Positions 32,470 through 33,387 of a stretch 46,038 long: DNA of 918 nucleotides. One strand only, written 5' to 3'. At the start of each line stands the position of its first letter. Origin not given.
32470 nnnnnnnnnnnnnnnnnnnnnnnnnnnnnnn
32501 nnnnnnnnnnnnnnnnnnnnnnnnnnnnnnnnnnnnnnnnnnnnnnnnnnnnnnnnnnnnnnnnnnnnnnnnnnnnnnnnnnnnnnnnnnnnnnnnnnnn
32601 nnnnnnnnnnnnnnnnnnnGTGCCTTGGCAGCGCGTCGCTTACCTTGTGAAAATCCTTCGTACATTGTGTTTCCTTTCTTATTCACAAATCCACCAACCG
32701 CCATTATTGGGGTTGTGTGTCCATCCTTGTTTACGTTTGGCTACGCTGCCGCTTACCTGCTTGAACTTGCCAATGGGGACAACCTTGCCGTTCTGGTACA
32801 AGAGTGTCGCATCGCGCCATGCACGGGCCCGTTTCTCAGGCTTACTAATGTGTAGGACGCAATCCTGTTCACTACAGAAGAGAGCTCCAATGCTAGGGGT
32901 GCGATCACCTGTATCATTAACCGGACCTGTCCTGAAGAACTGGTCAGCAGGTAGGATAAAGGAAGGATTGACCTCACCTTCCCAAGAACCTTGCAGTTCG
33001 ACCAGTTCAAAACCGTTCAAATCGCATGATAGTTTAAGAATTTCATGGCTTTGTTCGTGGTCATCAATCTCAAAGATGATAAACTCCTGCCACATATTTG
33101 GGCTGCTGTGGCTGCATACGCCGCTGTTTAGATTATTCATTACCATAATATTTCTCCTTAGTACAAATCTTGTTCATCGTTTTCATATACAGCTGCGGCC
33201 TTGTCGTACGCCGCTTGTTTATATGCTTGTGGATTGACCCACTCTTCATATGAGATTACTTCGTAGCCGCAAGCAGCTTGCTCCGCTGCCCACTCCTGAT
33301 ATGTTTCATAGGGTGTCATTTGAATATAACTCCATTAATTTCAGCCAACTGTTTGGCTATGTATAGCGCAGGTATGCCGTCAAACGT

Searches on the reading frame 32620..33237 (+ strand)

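Call 21: search_protein_families(library=pfam, alignment_id=A2, max_evalue=0.01)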
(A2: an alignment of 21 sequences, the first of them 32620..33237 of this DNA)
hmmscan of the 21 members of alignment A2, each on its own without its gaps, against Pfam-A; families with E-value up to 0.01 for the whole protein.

A. member 1, window:32620-33237:+ (205 aa): 0 families

B. families by the number of members that match (of 21 scanned): 4 families
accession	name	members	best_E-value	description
PF21722.4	Gly_rich_2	1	6.5e-08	Glycine-rich domain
PF02839.19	CBM_5_12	1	8.8e-07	Carbohydrate-binding module family 5/12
PF22530.2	Terminase-T7_RNaseH-like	1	5.1e-05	Terminase Bacteriophage T7, Ribonuclease H-like domain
PF10346.14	Con-6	1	0.00072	Conidiation protein 6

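Call 23: search_protein_families(library=phrogs, alignment_id=A2, max_evalue=0.0001)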
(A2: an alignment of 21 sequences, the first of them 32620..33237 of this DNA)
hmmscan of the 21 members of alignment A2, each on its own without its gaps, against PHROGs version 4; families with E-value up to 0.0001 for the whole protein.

A. member 1, window:32620-33237:+ (205 aa): 0 families

B. families by the number of members that match (of 21 scanned): 15 families
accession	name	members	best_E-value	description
phrog_38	-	1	2.4e-86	terminase large subunit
phrog_20726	-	1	4.2e-52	-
phrog_5073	-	1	5.8e-30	tail fiber protein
phrog_8035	-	1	9.3e-30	-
phrog_863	-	1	4.4e-18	tail fiber assembly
phrog_4758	-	1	3.4e-16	terminase large subunit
phrog_6202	-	1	1.6e-12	tail fiber protein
phrog_4302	-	1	1.2e-10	-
phrog_6034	-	1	6.2e-08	-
phrog_4998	-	1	7.3e-08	-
phrog_17672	-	1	2.3e-07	terminase large subunit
phrog_21412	-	1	7.6e-07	tail fiber protein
phrog_819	-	1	2e-06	tail protein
phrog_29268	-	1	9.7e-06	-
phrog_1419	-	1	3.4e-05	tail protein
